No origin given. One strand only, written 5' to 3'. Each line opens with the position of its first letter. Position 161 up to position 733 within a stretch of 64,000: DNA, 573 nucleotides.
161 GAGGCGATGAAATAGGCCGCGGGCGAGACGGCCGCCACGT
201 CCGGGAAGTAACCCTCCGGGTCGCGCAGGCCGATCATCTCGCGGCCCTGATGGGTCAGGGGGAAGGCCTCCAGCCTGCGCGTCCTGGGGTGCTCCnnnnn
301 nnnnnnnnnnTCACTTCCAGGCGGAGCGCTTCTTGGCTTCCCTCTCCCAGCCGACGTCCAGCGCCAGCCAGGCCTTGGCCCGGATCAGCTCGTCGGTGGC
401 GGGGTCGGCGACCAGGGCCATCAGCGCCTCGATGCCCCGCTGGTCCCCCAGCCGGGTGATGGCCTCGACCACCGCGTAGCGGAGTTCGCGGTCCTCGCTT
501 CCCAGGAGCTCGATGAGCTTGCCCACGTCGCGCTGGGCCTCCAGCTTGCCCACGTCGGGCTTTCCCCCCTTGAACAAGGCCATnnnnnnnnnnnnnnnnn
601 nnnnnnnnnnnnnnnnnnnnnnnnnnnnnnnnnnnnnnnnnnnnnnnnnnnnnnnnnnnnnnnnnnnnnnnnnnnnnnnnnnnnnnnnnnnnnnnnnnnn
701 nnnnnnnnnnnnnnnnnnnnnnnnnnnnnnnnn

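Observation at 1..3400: Uncharacterised four-gene minus-strand operon at the window edge: strong promoter, tetra-repeat small protein, transglutaminase lipoprotein, HEAT mini-protein, RRE/PqqD-like protein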

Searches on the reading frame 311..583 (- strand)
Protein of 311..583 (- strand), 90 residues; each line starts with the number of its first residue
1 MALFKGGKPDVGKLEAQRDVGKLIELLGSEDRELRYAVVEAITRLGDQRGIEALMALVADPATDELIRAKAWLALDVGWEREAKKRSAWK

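Call 5: search_protein_families(library=pfam, proteins=[window:311-583:-], max_evalue=1)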
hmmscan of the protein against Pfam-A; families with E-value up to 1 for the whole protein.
window:311-583:- (90 aa): 4 families
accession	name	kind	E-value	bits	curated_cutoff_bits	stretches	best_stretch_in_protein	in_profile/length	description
PF13646.12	HEAT_2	-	3.9e-08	33.9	27.7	1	23-75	4-55/88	HEAT repeats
PF03130.22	HEAT_PBS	-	0.0021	18.9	20.9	1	34-60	1-27/27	PBS lyase HEAT-like repeat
PF02985.28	HEAT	-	0.0059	17.2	23.5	1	22-46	4-28/31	HEAT repeat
PF13513.12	HEAT_EZ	-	0.01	16.8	27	1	5-45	15-55/55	HEAT-like repeat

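Call 6: search_protein_families(library=ncbifam, proteins=[window:311-583:-], max_evalue=1)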
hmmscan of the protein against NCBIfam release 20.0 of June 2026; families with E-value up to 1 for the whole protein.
window:311-583:- (90 aa): 5 families
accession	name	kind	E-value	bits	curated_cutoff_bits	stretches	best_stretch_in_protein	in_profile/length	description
NF058502.1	phyc_lyase_CpcE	equivalog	2.9e-05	23.7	330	1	11-62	66-117/260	C-phycocyanin alpha-cysteine-84 phycocyanobilin lyase subunit CpcE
NF045915.1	PhycobilmeDegNblB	equivalog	0.00057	19.5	300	1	11-62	154-205/214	phycobilisome degradation protein NblB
NF010374.0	PRK13800.1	equivalog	0.0049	15.1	1196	1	22-77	747-803/898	fumarate reductase/succinate dehydrogenase flavoprotein subunit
NF058505.1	phyc_lyase_CpeY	equivalog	0.025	13.1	600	1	11-71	363-418/419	C-phycoerythrin alpha-cysteine-82 phycoerythrobilin lyase CpeY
NF007244.0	PRK09687.1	equivalog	0.043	13.1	275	1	33-78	144-187/285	putative lyase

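Call 7: find_encoding_contigs(protein=window:311-583:-, flank=10000, max_places=6)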
Protein window:311-583:- (90 aa): 13 contigs read that carry it; 6 places shown.
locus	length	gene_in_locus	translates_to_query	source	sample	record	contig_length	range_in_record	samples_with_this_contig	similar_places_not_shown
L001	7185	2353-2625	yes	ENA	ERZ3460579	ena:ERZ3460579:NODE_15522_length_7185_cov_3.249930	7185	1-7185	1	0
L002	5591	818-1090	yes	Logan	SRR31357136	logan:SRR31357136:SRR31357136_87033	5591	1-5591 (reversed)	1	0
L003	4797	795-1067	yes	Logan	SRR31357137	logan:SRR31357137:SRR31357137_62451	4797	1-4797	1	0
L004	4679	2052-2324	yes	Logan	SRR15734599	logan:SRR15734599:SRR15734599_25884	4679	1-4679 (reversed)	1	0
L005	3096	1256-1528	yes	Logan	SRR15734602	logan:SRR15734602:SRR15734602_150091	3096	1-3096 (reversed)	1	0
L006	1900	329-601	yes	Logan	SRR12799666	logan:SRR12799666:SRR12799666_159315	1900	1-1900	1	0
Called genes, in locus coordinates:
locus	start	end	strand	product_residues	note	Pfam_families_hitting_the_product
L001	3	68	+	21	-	?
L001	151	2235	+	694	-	-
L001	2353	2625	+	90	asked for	PF13646:HEAT_2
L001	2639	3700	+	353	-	PF01875:Memo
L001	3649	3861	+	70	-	-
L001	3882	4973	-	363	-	PF00496:SBP_bac_5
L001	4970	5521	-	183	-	PF00496:SBP_bac_5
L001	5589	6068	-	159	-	-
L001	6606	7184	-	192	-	?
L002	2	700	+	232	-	?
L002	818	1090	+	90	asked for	PF13646:HEAT_2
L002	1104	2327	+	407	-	PF01875:Memo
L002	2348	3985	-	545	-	PF00496:SBP_bac_5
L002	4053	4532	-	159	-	-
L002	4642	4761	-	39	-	-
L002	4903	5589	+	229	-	?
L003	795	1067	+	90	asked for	PF13646:HEAT_2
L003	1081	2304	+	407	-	PF01875:Memo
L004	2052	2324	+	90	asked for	PF13646:HEAT_2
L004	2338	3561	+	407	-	PF01875:Memo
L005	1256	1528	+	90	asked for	PF13646:HEAT_2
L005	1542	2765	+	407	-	PF01875:Memo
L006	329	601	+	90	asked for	PF13646:HEAT_2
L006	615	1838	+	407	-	PF01875:Memo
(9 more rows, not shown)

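Call 11: search_protein_families(library=ncbifam, proteins=[L002:1104-2327:+, L002:2348-3985:-, L002:4053-4532:-], max_evalue=0.1)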
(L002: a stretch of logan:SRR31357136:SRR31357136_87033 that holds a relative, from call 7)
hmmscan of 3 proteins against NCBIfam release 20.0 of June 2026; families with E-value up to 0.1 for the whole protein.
L002:1104-2327:+ (407 aa): 4 families
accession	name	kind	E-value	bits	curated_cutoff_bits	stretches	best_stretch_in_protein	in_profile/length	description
TIGR04336.1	AmmeMemoSam_B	hypoth_equivalog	5.1e-24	85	26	1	109-386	1-249/270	AmmeMemoRadiSam system protein B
NF001987.0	PRK00782.1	equivalog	1.9e-20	73.2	295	1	109-393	3-251/267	MEMO1 family protein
NF050149.1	RiPP_bind_ApyI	equivalog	0.0044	16.3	200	1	33-84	207-255/260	RiPP maturation protein ApyI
TIGR03859.1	PQQ_PqqD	equivalog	0.0045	16.9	46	1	34-84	26-77/81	pyrroloquinoline quinone biosynthesis peptide chaperone PqqD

L002:2348-3985:- (545 aa): 11 families
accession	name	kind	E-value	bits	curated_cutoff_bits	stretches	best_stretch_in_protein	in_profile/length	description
NF011684.0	PRK15104.1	equivalog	9.9e-50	169.7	947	1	59-543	47-542/543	oligopeptide ABC transporter substrate-binding protein OppA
NF043070.1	DppA_dipep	equivalog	1.2e-41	142.9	1005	1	78-539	57-532/535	dipeptide ABC transporter periplasmic-binding protein DppA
NF007287.0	PRK09755.1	equivalog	5.1e-39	134.5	1098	1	59-540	41-531/535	ABC transporter substrate-binding protein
NF045467.1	Opp4A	equivalog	5.1e-35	120.7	650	1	64-376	49-378/556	oligopeptide ABC transporter substrate-binding protein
NF011942.0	PRK15413.1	equivalog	4e-34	118.2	594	1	62-530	39-500/512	glutathione ABC transporter substrate-binding protein GsiB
NF045468.1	Opp5A_nikA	equivalog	3.6e-30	104.9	600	2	177-533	120-479/488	nickel ABC transporter substrate-binding protein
NF011689.0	PRK15109.1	equivalog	6.3e-30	104.3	560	1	77-540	61-537/547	ABC transporter substrate-binding protein SapA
TIGR02294.1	nickel_nikA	equivalog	1.8e-28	99.3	393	1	64-516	19-476/501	nickel ABC transporter substrate-binding protein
NF010149.0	PRK13626.1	equivalog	3.7e-17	62.2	476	1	73-261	142-308/552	HTH-type transcriptional regulator SgrR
NF047575.1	opine_bind_CntA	exception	9.3e-15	54.1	800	2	79-270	63-243/535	staphylopine-dependent metal ABC transporter substrate-binding lipoprotein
TIGR04028.1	SBP_KPN_01854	hypoth_equivalog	1.7e-13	50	468.5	2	77-135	26-85/509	TIGR04028 family ABC transporter substrate-binding protein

L002:4053-4532:- (159 aa): 1 family
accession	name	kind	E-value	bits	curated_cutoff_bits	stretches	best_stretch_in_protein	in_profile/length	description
NF058595.1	invert_tail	domain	0.008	16.5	37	1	2-30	49-77/113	lipo-invert putative C-terminal anchoring domain-containing protein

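Call 12: search_protein_families(library=pfam, proteins=[L002:1104-2327:+, L002:2348-3985:-, L002:4053-4532:-], max_evalue=0.1)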
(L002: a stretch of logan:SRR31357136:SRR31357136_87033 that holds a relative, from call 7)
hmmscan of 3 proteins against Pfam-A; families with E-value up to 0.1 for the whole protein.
L002:1104-2327:+ (407 aa): 2 families
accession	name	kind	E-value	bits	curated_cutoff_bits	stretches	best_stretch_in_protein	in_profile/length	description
PF01875.22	Memo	-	1.4e-30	106.8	27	1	111-403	2-268/269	Memo-like protein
PF05402.18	PqqD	-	0.0037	18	23.4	1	36-84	14-64/67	Coenzyme PQQ synthesis protein D (PqqD)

L002:2348-3985:- (545 aa): 1 family
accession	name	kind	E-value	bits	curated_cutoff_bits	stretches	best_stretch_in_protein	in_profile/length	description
PF00496.27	SBP_bac_5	-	1.5e-78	264.9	32.4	1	94-462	1-367/368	Bacterial extracellular solute-binding proteins, family 5 Middle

L002:4053-4532:- (159 aa): 2 families
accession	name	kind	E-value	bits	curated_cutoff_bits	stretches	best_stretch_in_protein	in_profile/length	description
PF03448.22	MgtE_N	-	0.074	14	25.9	1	36-79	51-94/102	MgtE intracellular N domain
PF19151.5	Sublancin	-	0.083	13.5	26.9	0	12-30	29-46/57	Sublancin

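Call 14: find_homologous_proteins(query=L002:1104-2324:+, max_evalue=0.00001)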
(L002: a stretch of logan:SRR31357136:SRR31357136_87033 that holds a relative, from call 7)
Query L002:1104-2324:+ (407 aa): 436 proteins with E <= 0.00001 among 8000 candidates; the best 120 are listed.
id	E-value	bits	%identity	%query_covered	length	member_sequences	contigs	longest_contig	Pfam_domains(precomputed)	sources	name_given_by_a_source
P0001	1.1e-268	909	100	100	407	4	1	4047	PF01875.23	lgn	-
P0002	1.4e-203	695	76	100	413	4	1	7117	PF01875.23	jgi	jgi:AmmeMemoRadiSam system protein B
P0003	1.5e-203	695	76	100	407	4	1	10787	PF01875.23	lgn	-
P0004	1.5e-189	648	75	95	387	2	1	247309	PF01875.23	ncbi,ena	-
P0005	8.7e-183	626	70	100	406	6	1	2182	PF01875.23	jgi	jgi:AmmeMemoRadiSam system protein B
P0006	2.1e-182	625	67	100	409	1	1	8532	PF01875.23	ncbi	-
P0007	1.0e-181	623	69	100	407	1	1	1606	PF01875.23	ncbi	-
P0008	1.5e-181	622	70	98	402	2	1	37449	PF01875.23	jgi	jgi:AmmeMemoRadiSam system protein B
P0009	4.2e-181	621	99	68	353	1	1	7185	PF01875.23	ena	-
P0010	2.4e-179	615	67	100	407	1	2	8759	PF01875.23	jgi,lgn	jgi:hypothetical protein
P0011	1.2e-171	590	66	95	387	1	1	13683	PF01875.23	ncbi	-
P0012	3.8e-161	555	62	100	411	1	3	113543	PF01875.23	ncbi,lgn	-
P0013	4.2e-161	555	61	100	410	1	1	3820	PF01875.23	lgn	-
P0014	4.1e-159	548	61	100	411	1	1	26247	PF01875.23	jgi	jgi:AmmeMemoRadiSam system protein B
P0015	5.0e-159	548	60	100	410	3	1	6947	PF01875.23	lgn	-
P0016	9.4e-159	547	61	100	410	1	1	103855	PF01875.23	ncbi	ncbi:MAG: AmmeMemoRadiSam system protein B [Actinomycetota bacterium]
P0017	2.7e-158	546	59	100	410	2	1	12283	PF01875.23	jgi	jgi:AmmeMemoRadiSam system protein B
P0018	2.9e-158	545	61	100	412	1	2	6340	PF01875.23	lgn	-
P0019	3.6e-158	545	60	100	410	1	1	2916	PF01875.23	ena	-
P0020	4.5e-158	545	61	100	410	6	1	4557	PF01875.23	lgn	-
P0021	1.0e-157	544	60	100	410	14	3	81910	PF01875.23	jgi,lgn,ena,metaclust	metaclust:\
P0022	1.7e-157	543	60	100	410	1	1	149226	PF01875.23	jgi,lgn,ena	-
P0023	2.6e-157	542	59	100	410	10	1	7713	PF01875.23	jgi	jgi:AmmeMemoRadiSam system protein B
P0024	5.6e-157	541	62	100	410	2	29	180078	PF01875.23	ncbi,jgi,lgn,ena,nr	ncbi:MAG: AmmeMemoRadiSam system protein B [Actinomycetota bacterium]|nr:AmmeMemoRadiSam system prot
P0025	8.7e-157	541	60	100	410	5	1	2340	PF01875.23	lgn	-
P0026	1.3e-156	540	60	100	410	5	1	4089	PF01875.23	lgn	-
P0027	1.8e-156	540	61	100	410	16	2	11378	PF01875.23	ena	-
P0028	2.4e-156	539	61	100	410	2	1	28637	PF01875.23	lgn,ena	-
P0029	3.7e-156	539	60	100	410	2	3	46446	PF01875.23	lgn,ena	-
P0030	4.9e-156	538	60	100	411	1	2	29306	PF01875.23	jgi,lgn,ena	jgi:hypothetical protein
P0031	5.9e-156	538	59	100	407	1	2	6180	PF01875.23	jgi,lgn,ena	-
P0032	6.6e-156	538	60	100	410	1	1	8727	PF01875.23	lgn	-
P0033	1.4e-155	537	60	100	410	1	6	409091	PF01875.23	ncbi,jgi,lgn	jgi:MEMO1 family protein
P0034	2.1e-155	536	60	100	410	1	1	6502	PF01875.23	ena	-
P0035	2.3e-155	536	60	100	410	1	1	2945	PF01875.23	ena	-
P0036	4.0e-155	535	61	100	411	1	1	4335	PF01875.23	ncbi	-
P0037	1.1e-154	534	60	100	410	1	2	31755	PF01875.23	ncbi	-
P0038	1.3e-154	533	59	100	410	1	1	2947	PF01875.23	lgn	-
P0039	3.3e-154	532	60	100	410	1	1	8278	PF01875.23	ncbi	-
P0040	4.0e-154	532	60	100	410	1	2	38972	PF01875.23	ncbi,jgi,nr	ncbi:MAG: AmmeMemoRadiSam system protein B [Actinobacteria bacterium]|jgi:AmmeMemoRadiSam system pro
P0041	5.5e-154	531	58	100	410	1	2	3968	PF01875.23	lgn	-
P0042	7.8e-154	531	57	100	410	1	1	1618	PF01875.23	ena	-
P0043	1.4e-153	530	59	100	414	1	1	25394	PF01875.23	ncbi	-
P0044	1.8e-153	530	59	100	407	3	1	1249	PF01875.23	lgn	-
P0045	1.9e-153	530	60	100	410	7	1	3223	PF01875.23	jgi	-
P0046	2.1e-153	529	59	99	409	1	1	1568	PF01875.23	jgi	jgi:MEMO1 family protein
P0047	2.2e-153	529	58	100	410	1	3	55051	PF01875.23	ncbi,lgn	-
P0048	2.8e-153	529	59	100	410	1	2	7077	PF01875.23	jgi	jgi:MEMO1 family protein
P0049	3.0e-153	529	58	100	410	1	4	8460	PF01875.23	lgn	-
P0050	4.2e-153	528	58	100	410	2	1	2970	PF01875.23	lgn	-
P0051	5.9e-153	528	58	100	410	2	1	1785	PF01875.23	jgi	jgi:AmmeMemoRadiSam system protein B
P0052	7.2e-153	528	58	100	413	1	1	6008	PF01875.23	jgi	jgi:AmmeMemoRadiSam system protein B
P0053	9.7e-153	527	59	100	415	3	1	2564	PF01875.23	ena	-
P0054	1.0e-152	527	58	99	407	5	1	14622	PF01875.23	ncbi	ncbi:MAG: AmmeMemoRadiSam system protein B, partial [Actinobacteria bacterium RBG_19FT_COMBO_54_7]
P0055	4.0e-152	525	60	100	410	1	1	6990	PF01875.23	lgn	-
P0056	1.1e-151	524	59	98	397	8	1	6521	PF01875.23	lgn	-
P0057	3.6e-151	522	60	100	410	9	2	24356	PF01875.23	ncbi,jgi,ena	-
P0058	5.2e-151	522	58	99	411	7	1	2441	PF01875.23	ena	-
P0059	8.1e-151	521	58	100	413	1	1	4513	PF01875.23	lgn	-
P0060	1.1e-150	520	58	100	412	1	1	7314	PF01875.23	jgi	jgi:AmmeMemoRadiSam system protein B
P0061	2.6e-150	519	58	99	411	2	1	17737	PF01875.23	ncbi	-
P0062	2.9e-150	519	58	100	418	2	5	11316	PF01875.23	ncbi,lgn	ncbi:MAG: AmmeMemoRadiSam system protein B [Candidatus Geothermincolales bacterium]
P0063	3.6e-150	519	58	99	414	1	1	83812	PF01875.23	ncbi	-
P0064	4.3e-150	519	58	100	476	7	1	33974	PF01875.23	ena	-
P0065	6.2e-150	518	58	100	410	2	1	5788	PF01875.23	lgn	-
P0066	4.7e-149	515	58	100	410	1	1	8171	PF01875.23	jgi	jgi:MEMO1 family protein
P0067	1.1e-147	511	59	99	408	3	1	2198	PF01875.23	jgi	jgi:AmmeMemoRadiSam system protein B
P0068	2.3e-147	510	59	95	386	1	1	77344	PF01875.23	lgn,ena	-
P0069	9.9e-147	507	58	99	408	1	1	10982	PF01875.23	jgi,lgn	jgi:hypothetical protein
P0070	1.8e-146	507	57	99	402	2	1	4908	PF01875.23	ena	-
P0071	4.1e-146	505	57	100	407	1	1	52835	PF01875.23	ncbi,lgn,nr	ncbi:MAG: AmmeMemoRadiSam system protein B [Actinomycetota bacterium]|nr:AmmeMemoRadiSam system prot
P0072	7.4e-145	501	57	99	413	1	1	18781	PF01875.23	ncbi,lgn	-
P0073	1.7e-144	500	57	99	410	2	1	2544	PF01875.23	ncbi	-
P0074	8.6e-136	471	55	99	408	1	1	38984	PF01875.23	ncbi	ncbi:MAG: AmmeMemoRadiSam system protein B [Candidatus Geothermincolia bacterium]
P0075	2.8e-117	411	59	79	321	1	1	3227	PF01875.23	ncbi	-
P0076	3.2e-115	404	82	56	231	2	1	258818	PF01875.23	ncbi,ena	-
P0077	1.7e-104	368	63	64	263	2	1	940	PF01875.23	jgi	jgi:AmmeMemoRadiSam system protein B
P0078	1.1e-102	362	63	64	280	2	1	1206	PF01875.23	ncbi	-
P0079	6.3e-96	340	44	100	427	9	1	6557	PF01875.23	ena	-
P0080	3.6e-90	321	41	100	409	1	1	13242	PF01875.23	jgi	-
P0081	1.1e-89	320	41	100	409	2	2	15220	PF01875.23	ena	-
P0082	4.8e-85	304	40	99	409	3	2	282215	PF01875.23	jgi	jgi:AmmeMemoRadiSam system protein B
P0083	1.3e-84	303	40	99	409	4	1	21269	PF01875.23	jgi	jgi:AmmeMemoRadiSam system protein B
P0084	1.5e-84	303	40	99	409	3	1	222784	PF01875.23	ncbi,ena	-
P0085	2.3e-83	299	40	99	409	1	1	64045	PF01875.23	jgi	jgi:MEMO1 family protein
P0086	4.0e-83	298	41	100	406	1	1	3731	PF01875.23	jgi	jgi:MEMO1 family protein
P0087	4.0e-83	298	41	100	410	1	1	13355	PF01875.23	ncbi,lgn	ncbi:MAG: AmmeMemoRadiSam system protein B [Candidatus Methylomirabilia bacterium]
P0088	2.2e-82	296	39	99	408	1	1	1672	PF01875.23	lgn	-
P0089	2.2e-82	296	42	99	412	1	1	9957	PF01875.23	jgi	jgi:AmmeMemoRadiSam system protein B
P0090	4.1e-82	295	41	99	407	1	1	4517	PF01875.23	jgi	jgi:AmmeMemoRadiSam system protein B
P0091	7.5e-82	294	39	100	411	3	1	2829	PF01875.23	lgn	-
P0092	1.2e-81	293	41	99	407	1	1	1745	PF01875.23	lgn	-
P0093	1.7e-81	293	43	99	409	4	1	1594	PF01875.23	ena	-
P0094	2.3e-81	292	43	99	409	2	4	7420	PF01875.23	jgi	jgi:hypothetical protein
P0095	8.6e-80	287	39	99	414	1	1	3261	PF01875.23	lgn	-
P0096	9.5e-80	287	39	99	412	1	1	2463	PF01875.23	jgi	jgi:MEMO1 family protein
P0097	1.2e-79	287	40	99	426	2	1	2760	PF01875.23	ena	-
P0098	2.6e-79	285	41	99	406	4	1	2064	PF01875.23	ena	-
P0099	3.4e-79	285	37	100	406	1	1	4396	PF01875.23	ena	-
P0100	1.3e-78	283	37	100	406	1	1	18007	PF01875.23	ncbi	-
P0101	1.6e-78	283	41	99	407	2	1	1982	PF01875.23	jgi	-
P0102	3.4e-78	282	36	100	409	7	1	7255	PF01875.23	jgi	-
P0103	3.5e-78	282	38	100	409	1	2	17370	PF01875.23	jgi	jgi:AmmeMemoRadiSam system protein B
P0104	6.8e-78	281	39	99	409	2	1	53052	PF01875.23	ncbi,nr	ncbi:MAG TPA: AmmeMemoRadiSam system protein B [Candidatus Binataceae bacterium]|nr:AmmeMemoRadiSam 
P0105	9.4e-78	280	40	98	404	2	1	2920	PF01875.23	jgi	-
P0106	1.2e-77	280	38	99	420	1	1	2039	PF01875.23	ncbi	-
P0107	2.3e-77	279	38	99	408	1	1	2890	PF01875.23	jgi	jgi:MEMO1 family protein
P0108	2.7e-77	279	36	100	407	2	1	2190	PF01875.23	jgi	jgi:AmmeMemoRadiSam system protein B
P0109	8.5e-77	277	39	99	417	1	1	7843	PF01875.23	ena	-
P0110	2.6e-76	276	40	99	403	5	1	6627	PF01875.23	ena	-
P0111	6.4e-76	274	40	99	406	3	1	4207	PF01875.23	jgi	jgi:AmmeMemoRadiSam system protein B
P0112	8.3e-76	274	39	99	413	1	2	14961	PF01875.23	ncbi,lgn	ncbi:MAG: AmmeMemoRadiSam system protein B [Candidatus Methylomirabilia bacterium]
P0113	1.2e-75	273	39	99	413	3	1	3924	PF01875.23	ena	-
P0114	4.2e-75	272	40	99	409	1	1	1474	PF01875.23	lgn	-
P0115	4.9e-75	271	41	99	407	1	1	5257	PF01875.23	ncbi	-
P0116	5.8e-75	271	39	99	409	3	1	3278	PF01875.23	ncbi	-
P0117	7.4e-75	271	40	100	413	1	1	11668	PF01875.23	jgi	jgi:AmmeMemoRadiSam system protein B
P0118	1.8e-74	270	39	99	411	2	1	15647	PF01875.23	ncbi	-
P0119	2.4e-74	269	40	99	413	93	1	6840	PF01875.23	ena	-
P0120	4.3e-74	268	36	100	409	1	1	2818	PF01875.23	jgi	jgi:AmmeMemoRadiSam system protein B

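Call 15: find_encoding_contigs(protein=P0004, flank=8000, max_places=2)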
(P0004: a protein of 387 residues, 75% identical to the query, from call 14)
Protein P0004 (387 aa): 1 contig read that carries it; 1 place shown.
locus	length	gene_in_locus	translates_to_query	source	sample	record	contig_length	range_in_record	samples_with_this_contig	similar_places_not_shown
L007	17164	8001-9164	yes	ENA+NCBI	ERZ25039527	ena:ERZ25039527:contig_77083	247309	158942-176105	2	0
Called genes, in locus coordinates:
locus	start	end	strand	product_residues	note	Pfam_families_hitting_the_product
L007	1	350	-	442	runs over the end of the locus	PF18073:Zn_ribbon_LapB (weak), PF13481:AAA_25, PF23442:DUF7125 (weak), PF03796:DnaB_C (weak), PF06745:ATPase, PF25199:nSTAND_NTPase5 (weak), PF13401:AAA_22 (weak), PF13541:ChlI (weak), +1 more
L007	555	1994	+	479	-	PF00749:tRNA-synt_1c, PF19269:Anticodon_2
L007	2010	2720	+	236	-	PF08713:DNA_alkylation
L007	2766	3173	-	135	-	PF09383:NIL, PF13183:Fer4_8 (faint), PF13237:Fer4_10, PF14697:Fer4_21, PF00037:Fer4 (weak), PF12838:Fer4_7, PF13187:Fer4_9 (weak), PF00037:Fer4 (weak), +3 more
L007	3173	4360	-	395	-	PF01837:HcyBio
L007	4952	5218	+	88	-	-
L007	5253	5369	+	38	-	-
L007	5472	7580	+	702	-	PF01841:Transglut_core (weak)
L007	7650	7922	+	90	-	PF13646:HEAT_2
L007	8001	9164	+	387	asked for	PF01875:Memo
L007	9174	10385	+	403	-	PF05977:MFS_3, PF13347:MFS_2, PF07690:MFS_1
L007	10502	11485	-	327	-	PF00005:ABC_tran, PF08352:oligo_HPY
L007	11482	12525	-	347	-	PF00005:ABC_tran, PF13304:AAA_21 (faint), PF08352:oligo_HPY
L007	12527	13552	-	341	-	PF12911:OppC_N, PF00528:BPD_transp_1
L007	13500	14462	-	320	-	PF19300:BPD_transp_1_N, PF00528:BPD_transp_1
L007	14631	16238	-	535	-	PF00496:SBP_bac_5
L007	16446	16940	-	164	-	-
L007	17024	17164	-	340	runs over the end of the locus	-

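Call 16: find_encoding_contigs(protein=P0024, flank=8000, max_places=2)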
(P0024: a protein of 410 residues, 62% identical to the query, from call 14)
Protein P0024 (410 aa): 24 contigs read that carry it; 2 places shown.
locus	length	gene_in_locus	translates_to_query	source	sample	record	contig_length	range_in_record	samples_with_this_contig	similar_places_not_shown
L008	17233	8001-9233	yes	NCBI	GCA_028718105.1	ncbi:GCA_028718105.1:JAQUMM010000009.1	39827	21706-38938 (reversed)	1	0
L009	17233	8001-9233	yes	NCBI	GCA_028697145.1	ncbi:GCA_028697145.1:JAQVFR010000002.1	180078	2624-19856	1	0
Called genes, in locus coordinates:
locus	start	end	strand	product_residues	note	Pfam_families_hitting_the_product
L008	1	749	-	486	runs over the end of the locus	PF18911:PKD_4 (weak)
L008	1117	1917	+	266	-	PF00561:Abhydrolase_1, PF12146:Hydrolase_4, PF12697:Abhydrolase_6, PF03096:Ndr (weak)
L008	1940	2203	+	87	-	PF19124:DUF5808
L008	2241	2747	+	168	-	PF13240:Zn_Ribbon_1 (weak), PF13239:2TM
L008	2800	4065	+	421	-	PF13828:DUF4190, PF17115:Toast_rack_N, PF13349:DUF4097 (weak)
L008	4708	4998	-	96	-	PF00462:Glutaredoxin, PF13417:GST_N_3, PF13409:GST_N_2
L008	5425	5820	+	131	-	-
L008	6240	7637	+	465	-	PF02629:CoA_binding, PF13380:CoA_binding_2, PF13607:Succ_CoA_lig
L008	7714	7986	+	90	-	PF13646:HEAT_2 (weak)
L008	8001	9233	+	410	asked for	PF01875:Memo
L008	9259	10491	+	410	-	PF05977:MFS_3, PF13347:MFS_2, PF07690:MFS_1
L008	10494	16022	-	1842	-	PF00801:PKD, PF18911:PKD_4, PF21027:Sde0182_C (faint), PF00149:Metallophos (weak), PF03417:AAT (faint), PF18911:PKD_4, PF22352:K319L-like_PKD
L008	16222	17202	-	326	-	PF00005:ABC_tran, PF08352:oligo_HPY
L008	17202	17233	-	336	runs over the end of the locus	PF00005:ABC_tran, PF13304:AAA_21 (faint), PF08352:oligo_HPY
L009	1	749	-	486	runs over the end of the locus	PF18911:PKD_4 (weak)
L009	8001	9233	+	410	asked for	PF01875:Memo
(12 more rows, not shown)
